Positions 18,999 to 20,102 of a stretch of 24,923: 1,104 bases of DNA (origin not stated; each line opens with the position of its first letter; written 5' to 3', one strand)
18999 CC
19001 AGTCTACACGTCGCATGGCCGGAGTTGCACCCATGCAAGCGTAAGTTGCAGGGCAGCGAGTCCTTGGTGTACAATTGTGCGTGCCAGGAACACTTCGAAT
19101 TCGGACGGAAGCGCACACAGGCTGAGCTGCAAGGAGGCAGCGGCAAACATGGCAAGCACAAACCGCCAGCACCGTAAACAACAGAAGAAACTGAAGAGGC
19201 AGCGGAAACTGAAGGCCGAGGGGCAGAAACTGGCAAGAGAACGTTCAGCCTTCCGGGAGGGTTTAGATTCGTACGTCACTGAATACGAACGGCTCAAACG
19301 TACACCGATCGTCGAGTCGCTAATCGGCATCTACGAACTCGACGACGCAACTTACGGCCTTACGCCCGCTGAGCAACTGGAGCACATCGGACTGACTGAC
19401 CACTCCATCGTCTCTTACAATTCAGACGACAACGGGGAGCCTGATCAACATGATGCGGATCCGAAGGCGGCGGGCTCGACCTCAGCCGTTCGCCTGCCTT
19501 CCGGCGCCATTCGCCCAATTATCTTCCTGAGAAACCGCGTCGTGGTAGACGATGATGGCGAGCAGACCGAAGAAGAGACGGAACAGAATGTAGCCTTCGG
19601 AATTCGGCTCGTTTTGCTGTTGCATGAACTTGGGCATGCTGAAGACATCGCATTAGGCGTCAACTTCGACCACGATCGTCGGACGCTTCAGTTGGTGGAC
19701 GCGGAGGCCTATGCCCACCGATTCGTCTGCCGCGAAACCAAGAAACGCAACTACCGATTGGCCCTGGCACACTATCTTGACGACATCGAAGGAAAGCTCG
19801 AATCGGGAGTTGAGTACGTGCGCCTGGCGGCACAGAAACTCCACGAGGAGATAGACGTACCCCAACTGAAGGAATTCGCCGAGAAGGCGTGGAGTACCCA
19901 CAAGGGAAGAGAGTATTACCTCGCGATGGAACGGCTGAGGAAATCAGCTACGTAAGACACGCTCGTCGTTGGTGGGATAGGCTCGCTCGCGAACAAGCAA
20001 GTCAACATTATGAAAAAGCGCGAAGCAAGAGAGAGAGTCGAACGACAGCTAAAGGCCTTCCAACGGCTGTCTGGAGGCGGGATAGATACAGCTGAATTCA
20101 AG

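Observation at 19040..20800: Lower-GC two-gene insert: ImmA/IrrE-type HELGH metallopeptidase + PD-(D/E)xK nuclease-like protein under its own consensus-like promoter; candidate defence or abortive-infection module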

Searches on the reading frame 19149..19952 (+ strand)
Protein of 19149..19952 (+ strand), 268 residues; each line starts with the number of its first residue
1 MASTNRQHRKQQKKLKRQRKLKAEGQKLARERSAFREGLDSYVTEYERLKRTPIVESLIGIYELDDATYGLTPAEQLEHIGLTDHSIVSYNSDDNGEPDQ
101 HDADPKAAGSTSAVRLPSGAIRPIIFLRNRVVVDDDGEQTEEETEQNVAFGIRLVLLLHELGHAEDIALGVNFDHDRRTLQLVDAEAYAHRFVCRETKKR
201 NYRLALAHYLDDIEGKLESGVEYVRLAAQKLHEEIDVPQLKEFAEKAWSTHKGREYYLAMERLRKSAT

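Call 4: search_protein_families(library=pfam, proteins=[window:19149-19952:+], max_evalue=1)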
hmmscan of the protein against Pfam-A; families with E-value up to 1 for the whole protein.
window:19149-19952:+ (268 aa): 1 family
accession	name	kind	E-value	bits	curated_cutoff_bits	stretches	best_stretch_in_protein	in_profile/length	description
PF21924.1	XRCC4_CC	-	0.031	14.8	27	1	12-51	19-58/78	XRCC4 coiled-coil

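Call 5: search_protein_families(library=padloc, proteins=[window:19149-19952:+], max_evalue=1)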
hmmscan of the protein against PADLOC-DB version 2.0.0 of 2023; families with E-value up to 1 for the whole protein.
window:19149-19952:+ (268 aa): 0 families

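Call 6: search_protein_families(library=ncbifam, proteins=[window:19149-19952:+], max_evalue=1)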
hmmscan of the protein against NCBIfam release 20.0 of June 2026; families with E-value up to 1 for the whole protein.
window:19149-19952:+ (268 aa): 1 family
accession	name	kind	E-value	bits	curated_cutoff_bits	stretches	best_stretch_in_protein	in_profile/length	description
NF008134.0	PRK10882.1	equivalog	0.015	14.4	263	1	193-259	234-297/329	hydrogenase 2 operon protein HybA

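Call 7: search_protein_families(library=phrogs, proteins=[window:19149-19952:+], max_evalue=1)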
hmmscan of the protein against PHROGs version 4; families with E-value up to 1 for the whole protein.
window:19149-19952:+ (268 aa): 0 families

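Call 8: find_homologous_proteins(query=window:19149-19952:+)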
Query window:19149-19952:+ (268 aa): 6 proteins with E <= 0.001 among 1078 candidates.
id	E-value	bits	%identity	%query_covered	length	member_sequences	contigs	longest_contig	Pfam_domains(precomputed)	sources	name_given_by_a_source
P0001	1.0e-171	587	100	100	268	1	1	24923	-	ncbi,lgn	-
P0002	1.3e-85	305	56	100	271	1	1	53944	-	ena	-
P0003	1.9e-85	305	55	100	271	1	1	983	-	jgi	-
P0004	1.5e-61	226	44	99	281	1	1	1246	-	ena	-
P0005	1.4e-57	213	46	87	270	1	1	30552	-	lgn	-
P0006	1.6e-44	171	41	91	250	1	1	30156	-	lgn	-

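Call 10: find_encoding_contigs(protein=P0002, flank=6000, max_places=3)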
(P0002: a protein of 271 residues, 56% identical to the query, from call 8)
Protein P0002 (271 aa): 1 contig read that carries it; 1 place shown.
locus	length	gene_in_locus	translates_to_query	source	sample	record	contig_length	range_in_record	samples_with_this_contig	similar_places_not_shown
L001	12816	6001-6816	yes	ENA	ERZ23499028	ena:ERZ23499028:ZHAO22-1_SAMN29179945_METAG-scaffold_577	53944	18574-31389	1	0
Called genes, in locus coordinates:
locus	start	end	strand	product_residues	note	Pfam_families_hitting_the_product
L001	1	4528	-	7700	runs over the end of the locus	?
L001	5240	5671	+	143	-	-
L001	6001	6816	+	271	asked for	-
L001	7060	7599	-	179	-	-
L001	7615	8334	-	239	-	PF09509:Hypoth_Ymh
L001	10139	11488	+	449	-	PF00202:Aminotran_3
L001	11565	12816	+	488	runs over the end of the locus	PF04734:Ceramidase_alk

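Call 11: find_encoding_contigs(protein=P0005, flank=6000, max_places=3)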
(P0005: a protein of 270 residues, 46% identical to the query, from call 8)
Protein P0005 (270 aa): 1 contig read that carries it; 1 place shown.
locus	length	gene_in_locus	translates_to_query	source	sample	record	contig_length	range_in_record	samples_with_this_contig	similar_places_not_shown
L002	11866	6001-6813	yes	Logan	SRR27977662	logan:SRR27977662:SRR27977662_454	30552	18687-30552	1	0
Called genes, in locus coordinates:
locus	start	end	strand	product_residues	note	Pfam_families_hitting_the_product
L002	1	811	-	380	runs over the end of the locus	-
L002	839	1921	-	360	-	-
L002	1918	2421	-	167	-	PF07022:Phage_CI_repr, PF12844:HTH_19, PF13560:HTH_31, PF01381:HTH_3, PF13443:HTH_26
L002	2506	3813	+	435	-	-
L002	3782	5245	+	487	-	-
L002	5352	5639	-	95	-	-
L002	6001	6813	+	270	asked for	-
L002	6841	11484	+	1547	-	PF13646:HEAT_2 (weak)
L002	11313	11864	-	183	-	?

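Call 12: find_encoding_contigs(protein=P0006, flank=6000, max_places=3)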
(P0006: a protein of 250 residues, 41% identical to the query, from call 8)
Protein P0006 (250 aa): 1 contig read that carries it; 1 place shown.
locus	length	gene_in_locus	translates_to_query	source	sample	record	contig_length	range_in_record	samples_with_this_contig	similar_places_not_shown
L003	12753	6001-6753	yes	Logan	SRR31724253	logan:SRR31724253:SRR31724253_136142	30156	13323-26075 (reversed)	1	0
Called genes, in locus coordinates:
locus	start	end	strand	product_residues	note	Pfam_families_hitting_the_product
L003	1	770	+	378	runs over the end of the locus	PF07963:N_methyl, PF07596:SBP_bac_10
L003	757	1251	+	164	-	-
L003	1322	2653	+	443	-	PF01292:Ni_hydr_CYTB (faint), PF03929:PepSY_TM, PF03413:PepSY (faint)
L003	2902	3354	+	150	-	-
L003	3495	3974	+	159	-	-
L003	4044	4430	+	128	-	-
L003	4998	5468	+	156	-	-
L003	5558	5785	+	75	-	-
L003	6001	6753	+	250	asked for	-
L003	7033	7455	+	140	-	-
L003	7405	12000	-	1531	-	-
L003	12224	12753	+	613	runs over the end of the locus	PF13231:PMT_2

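Call 20: search_solved_structures(query=A1, max_evalue=10, show_alignments=3)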
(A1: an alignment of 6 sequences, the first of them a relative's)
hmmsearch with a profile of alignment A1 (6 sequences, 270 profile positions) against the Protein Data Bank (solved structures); distinct sequences matched with E-value up to 10: 1.
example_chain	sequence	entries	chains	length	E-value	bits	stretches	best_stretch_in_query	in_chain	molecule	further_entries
6fy2_P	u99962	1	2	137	0.77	12.4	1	79-145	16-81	CAP225 Scaffolded V1V2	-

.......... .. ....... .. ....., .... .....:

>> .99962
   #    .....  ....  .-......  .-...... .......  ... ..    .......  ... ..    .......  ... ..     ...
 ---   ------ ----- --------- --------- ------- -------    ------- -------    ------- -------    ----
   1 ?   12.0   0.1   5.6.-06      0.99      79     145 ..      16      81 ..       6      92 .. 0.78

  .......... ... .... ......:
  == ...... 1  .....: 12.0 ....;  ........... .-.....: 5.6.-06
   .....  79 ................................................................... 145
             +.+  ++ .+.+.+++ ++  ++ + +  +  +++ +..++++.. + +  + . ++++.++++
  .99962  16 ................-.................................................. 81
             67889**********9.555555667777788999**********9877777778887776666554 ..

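Call 32: search_protein_representatives(alignment_id=A1)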
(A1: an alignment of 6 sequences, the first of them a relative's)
Query: 6 sequences, 270 profile positions. Proteins with E-value up to 0.001 (for the whole library): 220; up to 1e-10: 122; up to 1e-30: 42. The best 150 are listed.
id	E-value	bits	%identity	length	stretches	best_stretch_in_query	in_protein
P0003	9.7e-138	474.4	-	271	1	1-270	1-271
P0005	5.4e-123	426.1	-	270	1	6-269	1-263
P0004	1.3e-118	411.7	-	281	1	1-268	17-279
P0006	2.0e-105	368.5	-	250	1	22-269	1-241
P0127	7.5e-79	281.3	-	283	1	3-264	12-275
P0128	1.1e-77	277.5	-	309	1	7-268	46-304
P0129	2.1e-73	263.5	-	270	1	6-265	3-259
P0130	8.1e-70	251.7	-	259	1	21-248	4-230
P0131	2.8e-69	249.9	-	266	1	8-248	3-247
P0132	4.0e-69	249.4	-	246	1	28-245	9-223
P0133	2.4e-67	243.6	-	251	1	20-245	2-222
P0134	2.4e-66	240.3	-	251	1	23-247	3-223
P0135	2.2e-65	237.2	-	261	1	28-266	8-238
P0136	6.4e-65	235.7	-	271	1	16-264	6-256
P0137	1.3e-64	234.6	-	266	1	9-265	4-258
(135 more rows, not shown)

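Call 34: search_protein_families(library=pfam, alignment_id=A2, max_evalue=0.1)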
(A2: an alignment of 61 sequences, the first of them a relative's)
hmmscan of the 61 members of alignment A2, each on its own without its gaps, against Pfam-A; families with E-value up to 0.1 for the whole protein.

A. member 1, P0001 (268 aa): 1 family
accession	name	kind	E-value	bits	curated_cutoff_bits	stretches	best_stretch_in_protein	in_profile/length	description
PF21924.1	XRCC4_CC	-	0.031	14.8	27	1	12-51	19-58/78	XRCC4 coiled-coil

B. families by the number of members that match (of 61 scanned): 17 families
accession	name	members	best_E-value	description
PF14891.12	Peptidase_M91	3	0.015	Effector protein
PF01025.24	GrpE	1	0.0013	GrpE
PF01966.28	HD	1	0.0055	HD domain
PF21337.3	Peptidase_M17_N_1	1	0.01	M17 aminopeptidase, N-terminal domain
PF13312.11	DUF4081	1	0.015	Domain of unknown function (DUF4081)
PF21924.1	XRCC4_CC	1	0.031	XRCC4 coiled-coil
PF21447.3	Ppx-GppA_III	1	0.033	Ppx/GppA phosphatase, domain III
PF17120.11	zf-RING_16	1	0.045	RING/Ubox like zinc-binding domain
PF20573.4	DUF6782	1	0.045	Putative metallopeptidase family (DUF6782)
PF15612.11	WHIM1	1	0.052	WSTF, HB1, Itc1p, MBD9 motif 1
PF09280.16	XPC-binding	1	0.055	XPC-binding domain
PF12044.14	Metallopep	1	0.061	Putative peptidase family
PF10782.14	zf-C2HCIx2C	1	0.066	Zinc-finger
PF01858.22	RB_A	1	0.067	Retinoblastoma-associated protein A domain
PF17887.7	Jak1_Phl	1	0.083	Jak1 pleckstrin homology-like domain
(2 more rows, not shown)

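Call 35: find_homologous_proteins(query=A2, max_evalue=0.001)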
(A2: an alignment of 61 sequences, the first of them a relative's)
Query A2 (61 sequences) (268 aa, profile of the alignment): 17 proteins with E <= 0.001 among 4717 candidates.
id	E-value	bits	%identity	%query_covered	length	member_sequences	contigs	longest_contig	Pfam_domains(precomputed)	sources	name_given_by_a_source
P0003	2.8e-87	310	55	100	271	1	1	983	-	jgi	-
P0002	2.7e-84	301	56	100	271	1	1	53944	-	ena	-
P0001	3.8e-78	280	100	100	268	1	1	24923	-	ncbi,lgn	-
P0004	2.0e-76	275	44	99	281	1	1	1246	-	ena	-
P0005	3.6e-76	274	46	87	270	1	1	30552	-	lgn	-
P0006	2.3e-75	271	41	91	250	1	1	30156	-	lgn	-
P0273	2.4e-55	206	28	90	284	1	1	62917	-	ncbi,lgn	ncbi:MAG: hypothetical protein WD049_09165 [Candidatus Paceibacterota bacterium]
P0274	7.8e-55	204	25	79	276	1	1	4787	-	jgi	jgi:hypothetical protein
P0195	1.2e-53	200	22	70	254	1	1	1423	-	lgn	-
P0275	8.0e-53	197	28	79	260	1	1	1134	-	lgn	-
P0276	6.0e-48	181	24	62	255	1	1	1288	-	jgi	jgi:hypothetical protein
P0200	1.6e-47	180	31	62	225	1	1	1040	-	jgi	jgi:hypothetical protein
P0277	1.9e-47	180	25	81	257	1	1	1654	-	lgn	-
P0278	1.2e-44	171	32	58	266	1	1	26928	-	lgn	-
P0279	2.5e-43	166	28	63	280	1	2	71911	-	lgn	-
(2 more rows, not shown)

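Call 37: find_encoding_contigs(protein=P0273, flank=6000, max_places=2)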
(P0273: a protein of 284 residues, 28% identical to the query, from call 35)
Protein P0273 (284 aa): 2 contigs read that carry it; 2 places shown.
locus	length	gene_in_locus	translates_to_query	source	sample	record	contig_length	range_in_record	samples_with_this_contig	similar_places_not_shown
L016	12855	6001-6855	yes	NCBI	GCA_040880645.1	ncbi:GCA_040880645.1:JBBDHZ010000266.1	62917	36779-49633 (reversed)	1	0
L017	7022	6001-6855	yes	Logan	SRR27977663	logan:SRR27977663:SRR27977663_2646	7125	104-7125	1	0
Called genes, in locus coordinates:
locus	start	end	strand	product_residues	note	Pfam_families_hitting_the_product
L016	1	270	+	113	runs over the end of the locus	PF13560:HTH_31, PF12844:HTH_19, PF01381:HTH_3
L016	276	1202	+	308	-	-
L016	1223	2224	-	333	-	-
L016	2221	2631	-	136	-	PF12844:HTH_19, PF13560:HTH_31, PF13744:HTH_37 (faint), PF01381:HTH_3, PF07022:Phage_CI_repr, PF13443:HTH_26 (weak)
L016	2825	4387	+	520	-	PF00211:Guanylate_cyc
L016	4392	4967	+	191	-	PF02810:SEC-C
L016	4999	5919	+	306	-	PF00027:cNMP_binding, PF10137:CAP12-PCTIR_TIR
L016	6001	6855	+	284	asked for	-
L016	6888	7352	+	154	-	PF05728:UPF0227 (faint)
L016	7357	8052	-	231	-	-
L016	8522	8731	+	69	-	-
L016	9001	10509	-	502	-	PF03602:Cons_hypoth95 (faint), PF01555:N6_N4_Mtase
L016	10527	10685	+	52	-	-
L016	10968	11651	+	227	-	PF00702:Hydrolase, PF13419:HAD_2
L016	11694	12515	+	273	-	PF03009:GDPD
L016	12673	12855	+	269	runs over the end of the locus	-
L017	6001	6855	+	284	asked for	-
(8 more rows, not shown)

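Call 38: find_encoding_contigs(protein=P0279, flank=6000, max_places=2)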
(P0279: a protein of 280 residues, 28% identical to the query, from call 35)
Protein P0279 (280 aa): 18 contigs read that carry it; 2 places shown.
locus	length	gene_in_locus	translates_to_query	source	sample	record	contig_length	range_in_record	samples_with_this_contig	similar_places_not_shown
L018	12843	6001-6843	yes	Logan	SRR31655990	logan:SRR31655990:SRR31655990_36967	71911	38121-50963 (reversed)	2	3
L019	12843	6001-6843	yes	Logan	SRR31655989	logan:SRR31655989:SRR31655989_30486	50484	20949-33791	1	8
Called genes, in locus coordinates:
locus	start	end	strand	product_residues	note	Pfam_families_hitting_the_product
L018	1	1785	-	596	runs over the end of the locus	-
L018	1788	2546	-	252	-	-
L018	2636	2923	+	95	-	-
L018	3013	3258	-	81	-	-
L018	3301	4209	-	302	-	PF03372:Exo_endo_phos (weak)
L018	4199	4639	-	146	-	PF03983:SHD1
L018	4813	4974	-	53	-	PF03994:DUF350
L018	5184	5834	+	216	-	PF00520:Ion_trans, PF07885:Ion_trans_2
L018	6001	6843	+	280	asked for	-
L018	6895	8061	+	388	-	PF19658:DUF6161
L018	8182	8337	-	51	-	-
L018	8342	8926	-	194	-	-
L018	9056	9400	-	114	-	-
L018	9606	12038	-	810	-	-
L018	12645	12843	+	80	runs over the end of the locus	-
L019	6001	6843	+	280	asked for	-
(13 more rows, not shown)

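Call 39: find_encoding_contigs(protein=P0278, flank=6000, max_places=2)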
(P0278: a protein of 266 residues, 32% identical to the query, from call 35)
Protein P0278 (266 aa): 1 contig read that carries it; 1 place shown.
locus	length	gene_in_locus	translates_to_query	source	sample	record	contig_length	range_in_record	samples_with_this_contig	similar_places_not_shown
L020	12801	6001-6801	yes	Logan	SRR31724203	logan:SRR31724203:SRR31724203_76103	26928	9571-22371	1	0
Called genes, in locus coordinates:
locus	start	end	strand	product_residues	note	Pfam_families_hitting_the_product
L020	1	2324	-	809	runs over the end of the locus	PF22763:NrS1-1_pol-like_HBD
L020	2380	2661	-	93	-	-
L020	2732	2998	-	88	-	-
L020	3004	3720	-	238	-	-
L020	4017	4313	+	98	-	PF05015:HigB-like_toxin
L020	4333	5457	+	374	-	PF01381:HTH_3, PF12844:HTH_19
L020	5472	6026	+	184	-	-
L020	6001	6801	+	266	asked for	-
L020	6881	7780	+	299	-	-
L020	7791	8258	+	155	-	-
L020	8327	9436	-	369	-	PF13271:DUF4062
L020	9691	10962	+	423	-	-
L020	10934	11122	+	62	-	-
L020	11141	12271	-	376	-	-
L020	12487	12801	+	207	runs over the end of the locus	-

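Call 42: find_related_loci(query=A3, collection=genome_contigs, flank=6000)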
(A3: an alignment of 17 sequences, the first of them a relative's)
Query A3 (268 aa) in genome_contigs; peptide patterns used: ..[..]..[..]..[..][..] (x = any residue, [..] = any of these).
185 stretches matched a pattern; 6 encode a relative of the query (tblastn E <= 1e-3); 6 distinct loci.
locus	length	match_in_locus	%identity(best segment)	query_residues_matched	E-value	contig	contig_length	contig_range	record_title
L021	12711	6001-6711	28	5-245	2e-23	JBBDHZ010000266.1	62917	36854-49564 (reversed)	MAG: Candidatus Paceibacterota bacterium isolate LejiaA_56_15 Lejia_A_845_length_62917_cov_7, whole genome shotgun seque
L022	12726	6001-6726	28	11-243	7e-20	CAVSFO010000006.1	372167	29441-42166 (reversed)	MAG: uncultured Planctomycetia bacterium isolate MFD01828.bin.2.91 genome assembly, contig: contig_23019, whole genome s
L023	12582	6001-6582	29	2-192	1e-15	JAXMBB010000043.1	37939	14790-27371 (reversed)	MAG: Gemmataceae bacterium isolate STL-PLA25 C2.149.fa-43, whole genome shotgun sequence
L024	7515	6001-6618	25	7-204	2e-11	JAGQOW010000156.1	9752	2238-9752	MAG: Planctomycetales bacterium isolate HKST-UBA24 NODE_158_length_9752_cov_3.406305, whole genome shotgun sequence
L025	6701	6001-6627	26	57-247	4e-11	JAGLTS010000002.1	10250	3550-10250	MAG: Phycisphaerales bacterium isolate RS_11_12 ZL20.bin.12.fa_2, whole genome shotgun sequence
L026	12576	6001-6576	24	5-206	5e-11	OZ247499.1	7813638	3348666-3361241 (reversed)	MAG: Pirellulaceae bacterium isolate 828c6eb6-e98b-456e-8040-4ab2280a49ec genome assembly, chromosome: 1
